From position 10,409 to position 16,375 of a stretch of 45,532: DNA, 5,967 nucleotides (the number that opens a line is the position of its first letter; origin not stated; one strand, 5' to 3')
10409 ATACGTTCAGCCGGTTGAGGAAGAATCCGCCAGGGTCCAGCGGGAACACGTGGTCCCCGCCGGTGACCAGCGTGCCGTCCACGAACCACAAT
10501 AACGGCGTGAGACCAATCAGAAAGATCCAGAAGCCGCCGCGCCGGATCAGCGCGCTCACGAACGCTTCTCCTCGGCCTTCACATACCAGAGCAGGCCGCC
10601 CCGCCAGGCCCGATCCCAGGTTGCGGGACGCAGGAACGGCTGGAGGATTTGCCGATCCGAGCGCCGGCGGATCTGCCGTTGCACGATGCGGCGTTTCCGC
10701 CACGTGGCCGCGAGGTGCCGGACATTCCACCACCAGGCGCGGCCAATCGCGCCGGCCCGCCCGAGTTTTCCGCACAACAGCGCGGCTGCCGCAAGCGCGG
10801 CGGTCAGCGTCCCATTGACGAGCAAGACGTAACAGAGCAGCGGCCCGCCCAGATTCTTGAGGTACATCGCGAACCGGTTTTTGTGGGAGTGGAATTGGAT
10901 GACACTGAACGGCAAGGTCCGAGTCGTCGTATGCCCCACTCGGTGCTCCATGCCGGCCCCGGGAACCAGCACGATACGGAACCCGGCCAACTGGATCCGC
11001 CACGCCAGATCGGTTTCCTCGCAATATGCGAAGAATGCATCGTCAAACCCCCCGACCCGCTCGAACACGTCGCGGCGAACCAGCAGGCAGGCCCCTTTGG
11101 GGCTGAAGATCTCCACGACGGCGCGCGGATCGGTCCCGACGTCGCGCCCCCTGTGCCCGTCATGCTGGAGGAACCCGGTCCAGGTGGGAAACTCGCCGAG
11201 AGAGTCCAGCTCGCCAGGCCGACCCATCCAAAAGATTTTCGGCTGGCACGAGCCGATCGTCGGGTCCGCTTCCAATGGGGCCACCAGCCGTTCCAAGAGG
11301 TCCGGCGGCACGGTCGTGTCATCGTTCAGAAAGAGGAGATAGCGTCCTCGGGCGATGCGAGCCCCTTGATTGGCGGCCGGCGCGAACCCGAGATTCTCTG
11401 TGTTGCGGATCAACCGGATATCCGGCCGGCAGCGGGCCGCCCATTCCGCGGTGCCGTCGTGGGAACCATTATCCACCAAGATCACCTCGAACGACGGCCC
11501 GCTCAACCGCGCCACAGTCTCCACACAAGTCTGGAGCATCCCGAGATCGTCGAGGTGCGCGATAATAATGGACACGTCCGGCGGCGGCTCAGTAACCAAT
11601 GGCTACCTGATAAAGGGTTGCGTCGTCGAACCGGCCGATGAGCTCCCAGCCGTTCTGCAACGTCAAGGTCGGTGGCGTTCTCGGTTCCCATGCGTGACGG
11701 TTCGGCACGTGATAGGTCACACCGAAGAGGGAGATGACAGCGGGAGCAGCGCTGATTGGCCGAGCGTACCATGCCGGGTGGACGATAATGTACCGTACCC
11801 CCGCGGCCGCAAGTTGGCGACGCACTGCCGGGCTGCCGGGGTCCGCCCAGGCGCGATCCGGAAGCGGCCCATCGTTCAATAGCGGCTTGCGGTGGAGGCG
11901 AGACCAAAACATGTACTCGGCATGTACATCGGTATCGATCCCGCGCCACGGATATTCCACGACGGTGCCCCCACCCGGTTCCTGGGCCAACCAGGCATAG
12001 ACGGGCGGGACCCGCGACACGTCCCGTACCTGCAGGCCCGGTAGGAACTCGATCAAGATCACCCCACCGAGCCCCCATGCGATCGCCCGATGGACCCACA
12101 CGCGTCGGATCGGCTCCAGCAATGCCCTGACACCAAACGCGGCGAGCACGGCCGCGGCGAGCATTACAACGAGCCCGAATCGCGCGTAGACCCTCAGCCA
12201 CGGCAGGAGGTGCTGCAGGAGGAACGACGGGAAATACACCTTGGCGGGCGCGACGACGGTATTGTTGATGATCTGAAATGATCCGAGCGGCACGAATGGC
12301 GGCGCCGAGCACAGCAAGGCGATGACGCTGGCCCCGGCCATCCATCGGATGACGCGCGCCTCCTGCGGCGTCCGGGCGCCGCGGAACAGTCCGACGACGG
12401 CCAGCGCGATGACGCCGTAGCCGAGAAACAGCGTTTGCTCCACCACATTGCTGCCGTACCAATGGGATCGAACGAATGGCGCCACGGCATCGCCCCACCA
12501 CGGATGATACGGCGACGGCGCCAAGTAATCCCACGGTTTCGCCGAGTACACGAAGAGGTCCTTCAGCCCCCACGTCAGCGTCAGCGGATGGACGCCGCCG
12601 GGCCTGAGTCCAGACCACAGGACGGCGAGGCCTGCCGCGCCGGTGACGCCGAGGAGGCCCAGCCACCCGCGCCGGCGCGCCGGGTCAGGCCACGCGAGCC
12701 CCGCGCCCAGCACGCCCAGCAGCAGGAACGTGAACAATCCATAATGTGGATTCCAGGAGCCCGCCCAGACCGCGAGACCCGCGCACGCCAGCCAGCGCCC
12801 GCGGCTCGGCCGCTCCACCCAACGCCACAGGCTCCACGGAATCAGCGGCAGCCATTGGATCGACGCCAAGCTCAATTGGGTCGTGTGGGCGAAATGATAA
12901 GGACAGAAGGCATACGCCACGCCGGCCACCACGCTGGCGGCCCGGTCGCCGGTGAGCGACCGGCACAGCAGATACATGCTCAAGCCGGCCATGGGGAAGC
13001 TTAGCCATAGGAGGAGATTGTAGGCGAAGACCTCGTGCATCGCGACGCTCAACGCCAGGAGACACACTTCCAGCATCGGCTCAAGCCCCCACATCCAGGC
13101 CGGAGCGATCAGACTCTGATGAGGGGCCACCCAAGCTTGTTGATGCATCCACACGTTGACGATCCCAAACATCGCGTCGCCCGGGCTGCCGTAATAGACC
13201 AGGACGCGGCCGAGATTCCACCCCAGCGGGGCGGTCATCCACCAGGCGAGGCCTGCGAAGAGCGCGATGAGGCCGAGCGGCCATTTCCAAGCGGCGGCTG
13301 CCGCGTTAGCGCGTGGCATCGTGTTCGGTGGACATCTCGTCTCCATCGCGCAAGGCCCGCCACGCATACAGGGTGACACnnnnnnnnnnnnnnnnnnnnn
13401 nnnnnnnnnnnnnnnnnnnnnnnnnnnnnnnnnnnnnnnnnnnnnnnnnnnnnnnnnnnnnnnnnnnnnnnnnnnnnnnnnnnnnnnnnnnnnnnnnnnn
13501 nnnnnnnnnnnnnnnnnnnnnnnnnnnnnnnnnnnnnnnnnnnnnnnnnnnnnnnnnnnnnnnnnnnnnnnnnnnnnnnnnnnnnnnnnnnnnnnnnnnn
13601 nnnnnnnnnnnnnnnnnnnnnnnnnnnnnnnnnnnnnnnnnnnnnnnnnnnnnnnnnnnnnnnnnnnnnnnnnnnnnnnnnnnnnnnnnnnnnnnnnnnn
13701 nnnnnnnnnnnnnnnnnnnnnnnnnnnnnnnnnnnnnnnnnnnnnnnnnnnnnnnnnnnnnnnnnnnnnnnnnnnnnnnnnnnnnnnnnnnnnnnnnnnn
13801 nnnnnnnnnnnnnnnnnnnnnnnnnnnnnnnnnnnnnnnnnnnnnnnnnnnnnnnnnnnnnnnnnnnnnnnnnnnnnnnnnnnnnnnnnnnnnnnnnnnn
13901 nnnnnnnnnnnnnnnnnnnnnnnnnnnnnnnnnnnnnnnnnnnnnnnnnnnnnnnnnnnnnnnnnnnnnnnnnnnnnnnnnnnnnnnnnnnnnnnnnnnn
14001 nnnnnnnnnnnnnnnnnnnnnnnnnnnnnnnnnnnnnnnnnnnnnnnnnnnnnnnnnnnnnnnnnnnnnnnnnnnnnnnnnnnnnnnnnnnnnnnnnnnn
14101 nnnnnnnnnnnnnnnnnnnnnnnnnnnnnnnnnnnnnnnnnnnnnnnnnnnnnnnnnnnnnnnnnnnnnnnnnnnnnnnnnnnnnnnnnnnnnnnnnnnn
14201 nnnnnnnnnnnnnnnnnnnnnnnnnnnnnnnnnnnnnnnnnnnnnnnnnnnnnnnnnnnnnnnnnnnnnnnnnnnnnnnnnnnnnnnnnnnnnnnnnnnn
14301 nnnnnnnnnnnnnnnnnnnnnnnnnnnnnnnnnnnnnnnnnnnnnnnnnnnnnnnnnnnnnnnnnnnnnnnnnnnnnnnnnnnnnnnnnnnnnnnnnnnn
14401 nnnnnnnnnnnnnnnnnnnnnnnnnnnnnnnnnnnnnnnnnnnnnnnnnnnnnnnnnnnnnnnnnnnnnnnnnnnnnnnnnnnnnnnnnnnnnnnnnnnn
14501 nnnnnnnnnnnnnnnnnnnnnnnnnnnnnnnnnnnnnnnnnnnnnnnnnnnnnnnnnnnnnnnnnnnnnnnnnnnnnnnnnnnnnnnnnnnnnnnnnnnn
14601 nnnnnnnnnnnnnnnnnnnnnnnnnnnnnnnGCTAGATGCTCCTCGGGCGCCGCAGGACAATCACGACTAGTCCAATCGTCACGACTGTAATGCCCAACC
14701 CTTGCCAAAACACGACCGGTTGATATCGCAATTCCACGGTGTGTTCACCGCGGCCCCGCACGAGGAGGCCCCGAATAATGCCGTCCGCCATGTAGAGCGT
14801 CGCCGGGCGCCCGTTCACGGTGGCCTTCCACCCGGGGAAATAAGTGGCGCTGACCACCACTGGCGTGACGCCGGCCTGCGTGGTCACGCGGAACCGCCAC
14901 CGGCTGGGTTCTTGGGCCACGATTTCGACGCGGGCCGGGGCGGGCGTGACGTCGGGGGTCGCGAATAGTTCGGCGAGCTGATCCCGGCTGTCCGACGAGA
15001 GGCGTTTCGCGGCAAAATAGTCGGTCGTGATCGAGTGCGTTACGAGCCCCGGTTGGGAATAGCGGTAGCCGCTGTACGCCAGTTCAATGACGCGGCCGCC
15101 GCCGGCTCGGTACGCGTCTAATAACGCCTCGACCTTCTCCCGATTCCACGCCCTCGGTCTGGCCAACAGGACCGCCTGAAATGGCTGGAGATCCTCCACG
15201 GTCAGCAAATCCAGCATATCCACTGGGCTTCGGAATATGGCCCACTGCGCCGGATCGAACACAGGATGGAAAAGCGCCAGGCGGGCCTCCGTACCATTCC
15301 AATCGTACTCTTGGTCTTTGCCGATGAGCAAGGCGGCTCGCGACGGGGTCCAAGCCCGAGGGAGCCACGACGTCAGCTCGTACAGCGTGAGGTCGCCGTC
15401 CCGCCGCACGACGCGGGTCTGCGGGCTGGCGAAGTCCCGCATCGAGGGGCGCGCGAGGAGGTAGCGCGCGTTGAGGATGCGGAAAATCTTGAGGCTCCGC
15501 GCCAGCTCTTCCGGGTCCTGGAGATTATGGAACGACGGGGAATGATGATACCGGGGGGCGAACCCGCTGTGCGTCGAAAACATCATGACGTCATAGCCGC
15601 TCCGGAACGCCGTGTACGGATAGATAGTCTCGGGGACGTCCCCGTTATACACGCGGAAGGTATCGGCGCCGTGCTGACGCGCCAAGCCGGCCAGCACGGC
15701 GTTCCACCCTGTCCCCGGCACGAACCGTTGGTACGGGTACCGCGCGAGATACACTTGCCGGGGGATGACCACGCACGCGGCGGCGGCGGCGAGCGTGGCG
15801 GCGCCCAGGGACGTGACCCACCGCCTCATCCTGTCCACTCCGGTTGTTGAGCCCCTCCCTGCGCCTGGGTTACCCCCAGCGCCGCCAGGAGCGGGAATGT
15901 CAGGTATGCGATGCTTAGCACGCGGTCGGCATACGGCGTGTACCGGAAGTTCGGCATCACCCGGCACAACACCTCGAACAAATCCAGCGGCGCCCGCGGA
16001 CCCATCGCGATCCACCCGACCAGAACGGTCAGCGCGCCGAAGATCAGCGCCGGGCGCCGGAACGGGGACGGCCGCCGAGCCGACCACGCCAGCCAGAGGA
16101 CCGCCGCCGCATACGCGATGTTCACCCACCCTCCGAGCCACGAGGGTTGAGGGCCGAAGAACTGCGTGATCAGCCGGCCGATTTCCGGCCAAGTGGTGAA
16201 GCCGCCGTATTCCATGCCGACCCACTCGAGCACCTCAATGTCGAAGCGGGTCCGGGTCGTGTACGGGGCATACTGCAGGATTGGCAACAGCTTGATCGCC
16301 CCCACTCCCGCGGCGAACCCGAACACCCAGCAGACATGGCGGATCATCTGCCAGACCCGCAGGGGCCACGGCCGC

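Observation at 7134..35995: Seven GT-C-type membrane glycosyltransferase candidates in one operon, including three giant AftD/DUF3367-like paralogs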

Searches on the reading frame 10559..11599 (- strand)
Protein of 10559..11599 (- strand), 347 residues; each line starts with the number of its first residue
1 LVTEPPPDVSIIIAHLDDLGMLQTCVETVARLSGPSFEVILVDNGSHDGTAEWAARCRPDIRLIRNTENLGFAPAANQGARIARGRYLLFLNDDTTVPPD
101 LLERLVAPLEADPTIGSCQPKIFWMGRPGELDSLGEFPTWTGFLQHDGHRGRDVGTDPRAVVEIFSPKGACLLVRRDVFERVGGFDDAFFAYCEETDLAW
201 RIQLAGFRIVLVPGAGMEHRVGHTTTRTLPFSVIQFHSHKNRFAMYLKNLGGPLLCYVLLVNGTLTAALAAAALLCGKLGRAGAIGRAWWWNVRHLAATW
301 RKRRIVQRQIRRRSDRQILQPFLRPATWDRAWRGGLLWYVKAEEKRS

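Call 4: search_protein_families(library=pfam, proteins=[window:10559-11599:-], max_evalue=0.01)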
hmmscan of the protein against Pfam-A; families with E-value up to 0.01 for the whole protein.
window:10559-11599:- (347 aa): 6 families
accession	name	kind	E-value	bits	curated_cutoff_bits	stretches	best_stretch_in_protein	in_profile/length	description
PF00535.33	Glycos_transf_2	-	8.1e-29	101.1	23.3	1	10-180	1-165/168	Glycosyl transferase family 2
PF13641.12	Glyco_tranf_2_3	-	9.3e-17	62.2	27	1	7-234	1-222/230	Glycosyltransferase like family 2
PF13632.12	Glyco_trans_2_3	-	2.4e-13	50.8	27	1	88-271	2-167/198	Glycosyl transferase family group 2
PF10111.15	Glyco_tranf_2_2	-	1.1e-09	38.7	27.3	2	34-106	27-103/276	Glycosyltransferase like family 2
PF13506.12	Glyco_transf_21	-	1.3e-06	28.5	21.7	1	77-223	23-158/174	Glycosyl transferase family 21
PF02709.20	Glyco_transf_7C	-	0.0018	18.3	23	1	169-214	21-67/78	N-terminal domain of galactosyltransferase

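Call 24: search_protein_families(library=ncbifam, proteins=[window:10559-11599:-], max_evalue=0.00001)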
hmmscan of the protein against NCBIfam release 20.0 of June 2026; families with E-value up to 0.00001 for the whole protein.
window:10559-11599:- (347 aa): 14 families
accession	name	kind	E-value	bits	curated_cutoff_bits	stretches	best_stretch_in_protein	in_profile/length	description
TIGR03965.1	mycofact_glyco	equivalog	9.3e-27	94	280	1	5-220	72-281/467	mycofactocin biosynthesis glycosyltransferase MftF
NF041875.1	EPS_EpsD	equivalog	5.7e-24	85.1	370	1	9-226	1-213/325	exopolysaccharide biosynthesis glycosyltransferase EpsD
TIGR04283.1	glyco_like_mftF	equivalog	5.6e-19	68.6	182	1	9-109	1-97/221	TIGR04283 family arsenosugar biosynthesis glycosyltransferase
TIGR03937.1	PgaC_IcaA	equivalog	1.3e-17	63.9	422.3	1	7-215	45-246/407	poly-beta-1,6-N-acetyl-D-glucosamine synthase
NF007482.0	PRK10073.1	equivalog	1.8e-12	47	423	1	7-107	6-108/334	glycosyltransferase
TIGR01556.1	rhamnosyltran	subfamily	2.5e-11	43.3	200.55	1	27-239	12-222/281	rhamnosyltransferase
NF045692.1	OglycostaseCruG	equivalog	8.1e-11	41.5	600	1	8-215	42-251/386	2'-O-glycosyltransferase CruG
NF038299.1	EPS_HpsN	equivalog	3.1e-10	39.5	425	0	8-123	2-120/317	hormogonium polysaccharide biosynthesis glycosyltransferase HpsN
NF041394.1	GtaseAglG_Halo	equivalog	5.1e-09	35.8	440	1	9-221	3-217/304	glucosyl-dolichyl phosphate glucuronosyltransferase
NF047683.1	TeichurnBiosyTuaG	equivalog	8e-09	35.5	400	1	6-106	5-108/252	teichuronic acid biosynthesis protein TuaG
NF050819.1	PolSacchBiosHfsG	equivalog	1.2e-08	34.5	500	0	36-102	38-110/302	polysaccharide biosynthesis protein HfsG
TIGR03469.1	HpnB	hypoth_equivalog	2.8e-08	33.2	379.25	0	6-111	43-162/386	hopene-associated glycosyltransferase HpnB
TIGR04009.1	wcaE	equivalog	3.9e-08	32.9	369.2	1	25-95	22-93/248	colanic acid biosynthesis glycosyltransferase WcaE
NF053739.1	GlytfEpsEBac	equivalog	3.9e-06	26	450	1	7-112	1-110/265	glycosyltransferase EpsE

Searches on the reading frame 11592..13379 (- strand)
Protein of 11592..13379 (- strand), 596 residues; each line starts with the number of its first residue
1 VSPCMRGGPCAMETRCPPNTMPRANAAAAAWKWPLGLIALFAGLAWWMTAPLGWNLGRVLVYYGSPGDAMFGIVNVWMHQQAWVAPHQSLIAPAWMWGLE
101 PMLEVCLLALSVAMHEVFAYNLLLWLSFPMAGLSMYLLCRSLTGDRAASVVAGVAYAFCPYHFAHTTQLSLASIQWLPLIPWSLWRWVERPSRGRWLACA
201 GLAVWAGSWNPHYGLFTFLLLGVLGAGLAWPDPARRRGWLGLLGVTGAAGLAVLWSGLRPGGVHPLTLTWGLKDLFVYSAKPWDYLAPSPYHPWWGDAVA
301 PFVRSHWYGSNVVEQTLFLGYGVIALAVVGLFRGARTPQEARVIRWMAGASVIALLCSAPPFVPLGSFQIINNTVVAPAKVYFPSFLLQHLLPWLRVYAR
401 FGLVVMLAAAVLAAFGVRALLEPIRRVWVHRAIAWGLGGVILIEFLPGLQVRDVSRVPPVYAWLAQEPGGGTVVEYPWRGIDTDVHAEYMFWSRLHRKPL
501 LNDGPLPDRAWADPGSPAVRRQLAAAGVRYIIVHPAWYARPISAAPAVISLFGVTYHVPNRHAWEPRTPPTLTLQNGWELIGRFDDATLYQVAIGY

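Call 4: search_protein_families(library=pfam, proteins=[window:11592-13379:-], max_evalue=0.01)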
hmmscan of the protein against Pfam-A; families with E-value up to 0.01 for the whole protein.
window:11592-13379:- (596 aa): 0 families

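Call 15: search_protein_families(library=ncbifam, proteins=[window:11592-13319:-], max_evalue=0.1)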
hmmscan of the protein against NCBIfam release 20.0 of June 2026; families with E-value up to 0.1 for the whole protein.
window:11592-13319:- (576 aa): 0 families

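Call 31: find_homologous_proteins(query=window:11592-13319:-, max_evalue=0.001)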
Query window:11592-13319:- (576 aa): 36 proteins with E <= 0.001 among 8000 candidates.
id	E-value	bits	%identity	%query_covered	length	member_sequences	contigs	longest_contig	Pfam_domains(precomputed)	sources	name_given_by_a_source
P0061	0.0e+0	1325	100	100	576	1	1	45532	-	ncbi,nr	ncbi:MAG: hypothetical protein HY600_02100 [Candidatus Omnitrophica bacterium]|nr:hypothetical prote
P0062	2.2e-241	821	65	99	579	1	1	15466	-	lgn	-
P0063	2.6e-96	342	41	95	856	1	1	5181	PF13641.13,PF00535.33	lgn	-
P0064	8.4e-96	340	41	95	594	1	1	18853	-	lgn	-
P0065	1.2e-95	340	40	94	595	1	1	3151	-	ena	-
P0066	2.8e-95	338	41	99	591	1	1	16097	PF19830.5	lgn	-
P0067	2.5e-87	312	34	94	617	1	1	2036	-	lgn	-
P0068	5.3e-86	308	40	97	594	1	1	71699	-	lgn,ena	-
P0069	7.1e-86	307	41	93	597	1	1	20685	-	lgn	-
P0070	1.1e-85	307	39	94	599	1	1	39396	-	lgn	-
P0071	4.5e-85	305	37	94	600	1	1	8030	-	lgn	-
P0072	1.2e-84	303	38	98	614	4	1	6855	-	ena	-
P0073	5.5e-83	298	35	97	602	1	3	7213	-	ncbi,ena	-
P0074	1.6e-82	296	39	94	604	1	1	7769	-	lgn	-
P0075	5.6e-82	294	38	94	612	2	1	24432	-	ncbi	-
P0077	1.3e-78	283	37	95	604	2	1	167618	-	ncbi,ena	-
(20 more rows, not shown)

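Call 36: search_protein_families(library=pfam, alignment_id=A3, max_evalue=0.01)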
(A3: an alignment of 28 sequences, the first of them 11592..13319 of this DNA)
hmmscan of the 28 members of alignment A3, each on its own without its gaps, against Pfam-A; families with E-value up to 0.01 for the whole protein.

A. member 1, window:11592-13319:- (576 aa): 0 families

B. families by the number of members that match (of 28 scanned): 4 families
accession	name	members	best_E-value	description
PF09586.16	YfhO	3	4.6e-05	Bacterial membrane protein YfhO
PF10131.15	PTPS_related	2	1.8e-07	6-pyruvoyl-tetrahydropterin synthase related domain; membrane protein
PF13231.12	PMT_2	1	1.3e-05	Dolichyl-phosphate-mannose-protein mannosyltransferase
PF20176.3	DUF6541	1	2.1e-05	Family of unknown function (DUF6541)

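Call 39: search_solved_structures(query=A3, max_evalue=10)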
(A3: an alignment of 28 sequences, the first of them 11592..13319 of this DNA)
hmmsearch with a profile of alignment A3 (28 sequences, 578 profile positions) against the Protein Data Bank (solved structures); distinct sequences matched with E-value up to 10: 3.
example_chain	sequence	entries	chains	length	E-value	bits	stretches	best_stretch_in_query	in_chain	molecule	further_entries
8i9p_Lh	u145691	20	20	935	0.0013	20.4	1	91-243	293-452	dolichyl-diphosphooligosaccharide--protein glycotransferase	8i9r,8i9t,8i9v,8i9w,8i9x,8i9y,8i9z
1vr3_A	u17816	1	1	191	0.17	13.4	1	484-544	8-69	Acireductone dioxygenase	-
3vgp_A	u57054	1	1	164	0.39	12.2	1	510-574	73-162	Transmembrane oligosaccharyl transferase, putative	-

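Call 46: search_protein_families(library=pfam, proteins=[window:11592-13319:-], max_evalue=5)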
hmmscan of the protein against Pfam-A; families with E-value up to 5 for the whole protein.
window:11592-13319:- (576 aa): 1 family
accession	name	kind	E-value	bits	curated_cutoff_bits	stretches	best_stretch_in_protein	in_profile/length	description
PF19510.5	DUF6044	-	0.14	10.9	27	1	91-204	87-198/564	Protein of unknown function (DUF6044)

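Call 74: find_encoding_contigs(protein=P0077, flank=10000, max_places=1)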
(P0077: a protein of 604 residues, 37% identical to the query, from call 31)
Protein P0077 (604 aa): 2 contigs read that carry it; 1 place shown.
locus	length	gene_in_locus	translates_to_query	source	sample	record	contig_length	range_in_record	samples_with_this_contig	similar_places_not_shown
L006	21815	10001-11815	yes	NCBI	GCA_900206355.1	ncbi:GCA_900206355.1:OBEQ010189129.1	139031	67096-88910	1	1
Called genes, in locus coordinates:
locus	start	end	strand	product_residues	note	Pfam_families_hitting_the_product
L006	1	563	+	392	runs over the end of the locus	-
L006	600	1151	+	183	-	-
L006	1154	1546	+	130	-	PF13489:Methyltransf_23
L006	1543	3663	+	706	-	PF26314:MptA_B_family (weak), PF00485:PRK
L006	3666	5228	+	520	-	PF00483:NTP_transferase, PF12804:NTP_transf_3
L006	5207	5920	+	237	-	PF00535:Glycos_transf_2, PF13641:Glyco_tranf_2_3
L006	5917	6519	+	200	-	-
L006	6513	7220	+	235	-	PF00702:Hydrolase, PF12710:HAD (weak), PF13419:HAD_2, PF13242:Hydrolase_like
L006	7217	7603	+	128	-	PF04138:GtrA_DPMS_TM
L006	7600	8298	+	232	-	PF00596:Aldolase_II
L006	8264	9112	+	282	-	PF13641:Glyco_tranf_2_3, PF00535:Glycos_transf_2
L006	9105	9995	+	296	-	PF13489:Methyltransf_23, PF08241:Methyltransf_11, PF08242:Methyltransf_12, PF13649:Methyltransf_25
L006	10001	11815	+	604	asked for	-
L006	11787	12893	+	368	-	PF13439:Glyco_transf_4, PF13579:Glyco_trans_4_4 (weak), PF00534:Glycos_transf_1, PF20706:GT4-conflict, PF13692:Glyco_trans_1_4, PF13524:Glyco_trans_1_2 (weak)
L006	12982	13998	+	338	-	PF13439:Glyco_transf_4, PF20706:GT4-conflict (weak), PF00534:Glycos_transf_1, PF13692:Glyco_trans_1_4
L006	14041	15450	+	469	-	PF13727:CoA_binding_3, PF02397:Bac_transf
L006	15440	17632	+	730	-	PF04932:Wzy_C, PF01075:Glyco_transf_9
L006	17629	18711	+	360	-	PF01075:Glyco_transf_9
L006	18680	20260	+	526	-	PF13231:PMT_2 (weak)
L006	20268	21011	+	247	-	PF13641:Glyco_tranf_2_3, PF00535:Glycos_transf_2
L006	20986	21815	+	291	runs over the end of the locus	PF00535:Glycos_transf_2 (faint)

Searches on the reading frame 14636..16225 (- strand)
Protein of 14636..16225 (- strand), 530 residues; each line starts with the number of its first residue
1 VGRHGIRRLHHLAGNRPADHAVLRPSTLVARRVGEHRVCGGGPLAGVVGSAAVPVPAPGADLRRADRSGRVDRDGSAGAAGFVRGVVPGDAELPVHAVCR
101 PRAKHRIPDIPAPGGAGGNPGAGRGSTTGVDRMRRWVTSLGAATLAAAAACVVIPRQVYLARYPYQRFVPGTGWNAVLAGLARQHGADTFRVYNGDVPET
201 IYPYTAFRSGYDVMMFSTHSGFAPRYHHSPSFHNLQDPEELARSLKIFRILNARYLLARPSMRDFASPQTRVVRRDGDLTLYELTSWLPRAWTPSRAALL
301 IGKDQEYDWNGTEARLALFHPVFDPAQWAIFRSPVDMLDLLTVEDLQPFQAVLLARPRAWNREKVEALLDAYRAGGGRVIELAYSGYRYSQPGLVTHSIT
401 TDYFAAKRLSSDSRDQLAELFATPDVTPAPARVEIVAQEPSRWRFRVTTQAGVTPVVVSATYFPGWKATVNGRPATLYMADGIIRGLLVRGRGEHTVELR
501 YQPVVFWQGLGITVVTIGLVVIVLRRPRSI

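Call 5: search_protein_families(library=pfam, proteins=[window:14636-16225:-], max_evalue=0.01)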
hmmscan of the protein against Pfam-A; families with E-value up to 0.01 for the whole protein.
window:14636-16225:- (530 aa): 1 family
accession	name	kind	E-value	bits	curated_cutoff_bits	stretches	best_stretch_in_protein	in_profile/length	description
PF09586.16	YfhO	-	9.4e-05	21.4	28.5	1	438-513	761-835/835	Bacterial membrane protein YfhO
